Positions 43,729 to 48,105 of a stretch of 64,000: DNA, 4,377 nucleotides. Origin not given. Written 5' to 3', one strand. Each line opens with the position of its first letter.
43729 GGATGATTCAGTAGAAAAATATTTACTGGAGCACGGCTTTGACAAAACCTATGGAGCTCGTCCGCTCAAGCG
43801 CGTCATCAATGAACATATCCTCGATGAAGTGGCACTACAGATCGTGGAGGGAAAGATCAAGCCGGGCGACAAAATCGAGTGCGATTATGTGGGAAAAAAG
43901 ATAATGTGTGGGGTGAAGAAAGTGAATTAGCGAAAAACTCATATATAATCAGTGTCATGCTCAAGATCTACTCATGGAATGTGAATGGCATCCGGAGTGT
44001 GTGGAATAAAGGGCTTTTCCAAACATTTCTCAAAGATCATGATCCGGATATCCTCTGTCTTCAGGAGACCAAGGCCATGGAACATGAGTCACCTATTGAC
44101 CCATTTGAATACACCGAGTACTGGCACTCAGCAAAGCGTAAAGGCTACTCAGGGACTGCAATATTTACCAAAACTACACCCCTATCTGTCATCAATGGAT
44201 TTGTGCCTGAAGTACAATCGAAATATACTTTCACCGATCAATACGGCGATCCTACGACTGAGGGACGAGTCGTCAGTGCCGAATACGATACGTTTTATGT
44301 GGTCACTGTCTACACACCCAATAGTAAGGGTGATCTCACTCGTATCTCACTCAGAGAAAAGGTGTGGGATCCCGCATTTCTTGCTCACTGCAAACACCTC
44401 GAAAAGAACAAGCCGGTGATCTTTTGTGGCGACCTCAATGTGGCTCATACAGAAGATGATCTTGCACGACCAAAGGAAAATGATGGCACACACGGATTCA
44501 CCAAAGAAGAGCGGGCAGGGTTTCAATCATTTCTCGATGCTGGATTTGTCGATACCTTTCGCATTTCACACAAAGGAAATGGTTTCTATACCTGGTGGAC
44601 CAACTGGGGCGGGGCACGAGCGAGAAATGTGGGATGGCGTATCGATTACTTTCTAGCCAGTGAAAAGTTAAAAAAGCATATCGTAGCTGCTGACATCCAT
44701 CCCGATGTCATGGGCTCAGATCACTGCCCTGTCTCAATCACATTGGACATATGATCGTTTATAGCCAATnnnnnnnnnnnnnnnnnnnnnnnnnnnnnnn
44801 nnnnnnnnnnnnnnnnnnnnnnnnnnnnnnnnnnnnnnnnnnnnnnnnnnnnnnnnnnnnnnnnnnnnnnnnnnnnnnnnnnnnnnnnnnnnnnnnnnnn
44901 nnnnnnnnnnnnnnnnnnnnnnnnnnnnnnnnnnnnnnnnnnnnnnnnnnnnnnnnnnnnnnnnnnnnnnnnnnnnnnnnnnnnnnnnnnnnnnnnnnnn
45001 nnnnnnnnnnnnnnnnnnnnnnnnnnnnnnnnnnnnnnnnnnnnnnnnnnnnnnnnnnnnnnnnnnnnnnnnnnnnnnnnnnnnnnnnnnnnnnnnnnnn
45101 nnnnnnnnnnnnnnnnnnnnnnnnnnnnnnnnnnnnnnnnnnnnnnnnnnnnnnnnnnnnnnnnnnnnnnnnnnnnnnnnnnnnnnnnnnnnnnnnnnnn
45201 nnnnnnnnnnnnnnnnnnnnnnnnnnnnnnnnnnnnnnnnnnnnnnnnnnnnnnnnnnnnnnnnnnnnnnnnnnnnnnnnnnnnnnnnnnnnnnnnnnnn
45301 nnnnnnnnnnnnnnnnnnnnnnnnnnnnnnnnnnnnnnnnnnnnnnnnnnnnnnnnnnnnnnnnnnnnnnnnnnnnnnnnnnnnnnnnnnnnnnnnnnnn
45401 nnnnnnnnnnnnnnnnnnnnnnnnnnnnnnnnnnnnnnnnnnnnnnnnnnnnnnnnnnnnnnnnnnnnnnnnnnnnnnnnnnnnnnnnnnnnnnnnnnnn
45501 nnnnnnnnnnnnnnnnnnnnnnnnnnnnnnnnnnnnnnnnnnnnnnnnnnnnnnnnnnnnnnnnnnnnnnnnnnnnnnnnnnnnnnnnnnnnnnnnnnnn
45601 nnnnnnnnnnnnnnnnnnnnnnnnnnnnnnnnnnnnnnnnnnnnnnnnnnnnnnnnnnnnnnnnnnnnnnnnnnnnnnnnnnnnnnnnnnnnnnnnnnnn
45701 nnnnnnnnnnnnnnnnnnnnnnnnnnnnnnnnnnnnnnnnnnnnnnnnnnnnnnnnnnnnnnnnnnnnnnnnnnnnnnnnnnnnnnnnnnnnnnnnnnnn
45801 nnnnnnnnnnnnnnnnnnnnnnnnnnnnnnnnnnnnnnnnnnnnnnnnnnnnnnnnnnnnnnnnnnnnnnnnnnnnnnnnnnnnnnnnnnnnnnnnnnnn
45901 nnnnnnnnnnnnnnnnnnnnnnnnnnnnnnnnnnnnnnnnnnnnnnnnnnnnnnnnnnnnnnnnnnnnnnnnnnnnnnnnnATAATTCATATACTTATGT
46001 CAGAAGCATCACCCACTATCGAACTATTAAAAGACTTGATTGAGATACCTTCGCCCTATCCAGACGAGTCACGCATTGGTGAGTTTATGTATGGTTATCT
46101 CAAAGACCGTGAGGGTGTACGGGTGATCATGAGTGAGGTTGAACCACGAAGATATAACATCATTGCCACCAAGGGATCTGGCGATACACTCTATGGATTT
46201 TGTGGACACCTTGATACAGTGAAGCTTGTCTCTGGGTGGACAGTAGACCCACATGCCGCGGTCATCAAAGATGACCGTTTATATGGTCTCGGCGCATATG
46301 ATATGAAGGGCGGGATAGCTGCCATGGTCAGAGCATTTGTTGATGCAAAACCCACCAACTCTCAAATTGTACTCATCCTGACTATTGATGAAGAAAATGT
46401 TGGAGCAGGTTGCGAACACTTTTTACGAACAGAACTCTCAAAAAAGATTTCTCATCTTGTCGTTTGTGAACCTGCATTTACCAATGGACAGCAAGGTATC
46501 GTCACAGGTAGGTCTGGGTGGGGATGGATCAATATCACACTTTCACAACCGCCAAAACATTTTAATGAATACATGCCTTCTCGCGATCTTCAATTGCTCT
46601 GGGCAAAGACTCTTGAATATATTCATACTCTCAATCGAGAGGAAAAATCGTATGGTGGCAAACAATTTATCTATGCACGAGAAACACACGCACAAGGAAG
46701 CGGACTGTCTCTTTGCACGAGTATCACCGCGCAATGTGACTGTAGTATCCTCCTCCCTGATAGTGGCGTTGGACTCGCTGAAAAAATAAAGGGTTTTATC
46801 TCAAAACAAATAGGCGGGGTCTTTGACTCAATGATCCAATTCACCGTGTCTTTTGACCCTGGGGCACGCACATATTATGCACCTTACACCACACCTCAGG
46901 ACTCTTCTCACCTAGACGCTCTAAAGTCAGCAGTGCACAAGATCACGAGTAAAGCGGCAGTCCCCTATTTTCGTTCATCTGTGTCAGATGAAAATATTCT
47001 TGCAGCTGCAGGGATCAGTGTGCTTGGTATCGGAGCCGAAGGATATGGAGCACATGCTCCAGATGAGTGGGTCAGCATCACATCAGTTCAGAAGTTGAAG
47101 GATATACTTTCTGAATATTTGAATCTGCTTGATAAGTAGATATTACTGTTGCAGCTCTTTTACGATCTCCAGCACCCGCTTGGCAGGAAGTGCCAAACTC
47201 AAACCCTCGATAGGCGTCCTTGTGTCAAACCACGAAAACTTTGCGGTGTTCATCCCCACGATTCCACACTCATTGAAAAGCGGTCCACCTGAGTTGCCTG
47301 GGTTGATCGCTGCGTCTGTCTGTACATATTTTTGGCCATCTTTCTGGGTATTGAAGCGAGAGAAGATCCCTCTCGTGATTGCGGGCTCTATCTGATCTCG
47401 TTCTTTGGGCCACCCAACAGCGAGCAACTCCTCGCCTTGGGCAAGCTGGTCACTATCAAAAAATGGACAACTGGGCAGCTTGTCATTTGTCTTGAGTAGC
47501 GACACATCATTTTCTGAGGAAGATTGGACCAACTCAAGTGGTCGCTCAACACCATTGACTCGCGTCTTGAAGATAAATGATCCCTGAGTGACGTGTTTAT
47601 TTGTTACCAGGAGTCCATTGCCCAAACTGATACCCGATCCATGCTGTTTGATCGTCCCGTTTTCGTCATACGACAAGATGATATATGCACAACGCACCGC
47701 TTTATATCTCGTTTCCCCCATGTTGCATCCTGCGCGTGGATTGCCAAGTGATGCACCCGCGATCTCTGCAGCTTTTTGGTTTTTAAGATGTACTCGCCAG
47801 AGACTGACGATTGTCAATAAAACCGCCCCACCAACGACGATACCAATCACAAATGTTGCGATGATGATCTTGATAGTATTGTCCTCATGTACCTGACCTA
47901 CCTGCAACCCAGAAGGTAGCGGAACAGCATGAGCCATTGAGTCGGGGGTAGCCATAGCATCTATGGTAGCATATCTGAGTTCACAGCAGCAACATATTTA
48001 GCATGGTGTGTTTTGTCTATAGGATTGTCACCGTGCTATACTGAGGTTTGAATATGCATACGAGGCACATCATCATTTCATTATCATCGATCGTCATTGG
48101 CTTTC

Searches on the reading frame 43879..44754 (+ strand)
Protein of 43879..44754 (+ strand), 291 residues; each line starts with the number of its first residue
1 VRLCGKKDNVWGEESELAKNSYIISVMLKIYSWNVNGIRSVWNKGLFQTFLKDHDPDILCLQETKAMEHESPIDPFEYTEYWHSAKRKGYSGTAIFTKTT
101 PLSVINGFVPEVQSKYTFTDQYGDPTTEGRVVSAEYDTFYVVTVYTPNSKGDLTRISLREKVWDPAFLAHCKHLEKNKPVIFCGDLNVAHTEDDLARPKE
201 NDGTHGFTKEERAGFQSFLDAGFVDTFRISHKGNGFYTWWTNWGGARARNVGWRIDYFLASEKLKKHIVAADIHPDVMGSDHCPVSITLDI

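Call 53: search_protein_families(library=pfam, proteins=[window:43879-44754:+], max_evalue=0.001)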
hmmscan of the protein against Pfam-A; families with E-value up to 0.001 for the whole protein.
window:43879-44754:+ (291 aa): 2 families
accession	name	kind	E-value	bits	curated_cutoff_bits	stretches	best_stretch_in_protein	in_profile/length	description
PF03372.29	Exo_endo_phos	-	1e-32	114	24.5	1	32-282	2-225/225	Endonuclease/Exonuclease/phosphatase family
PF14529.12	Exo_endo_phos_2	-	3e-05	24.3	27.4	1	140-285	2-116/117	Endonuclease-reverse transcriptase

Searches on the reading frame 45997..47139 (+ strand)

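Call 53: search_protein_families(library=pfam, proteins=[window:45997-47139:+], max_evalue=0.001)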
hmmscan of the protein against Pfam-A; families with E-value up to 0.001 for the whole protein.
window:45997-47139:+ (380 aa): 1 family
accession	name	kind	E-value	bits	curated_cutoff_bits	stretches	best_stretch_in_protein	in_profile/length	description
PF01546.33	Peptidase_M20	-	2.9e-25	89.8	24.6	1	68-375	2-204/206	Peptidase family M20/M25/M40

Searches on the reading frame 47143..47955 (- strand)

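Call 53: search_protein_families(library=pfam, proteins=[window:47143-47955:-], max_evalue=0.001)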
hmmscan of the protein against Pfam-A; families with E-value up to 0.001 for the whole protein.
window:47143-47955:- (270 aa): 2 families
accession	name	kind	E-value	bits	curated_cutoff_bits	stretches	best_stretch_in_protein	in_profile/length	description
PF13365.12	Trypsin_2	-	1.4e-21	78.1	27.6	1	106-231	1-139/144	Trypsin-like peptidase domain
PF00089.32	Trypsin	-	2.3e-09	37.8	20.6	1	105-239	26-198/220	Trypsin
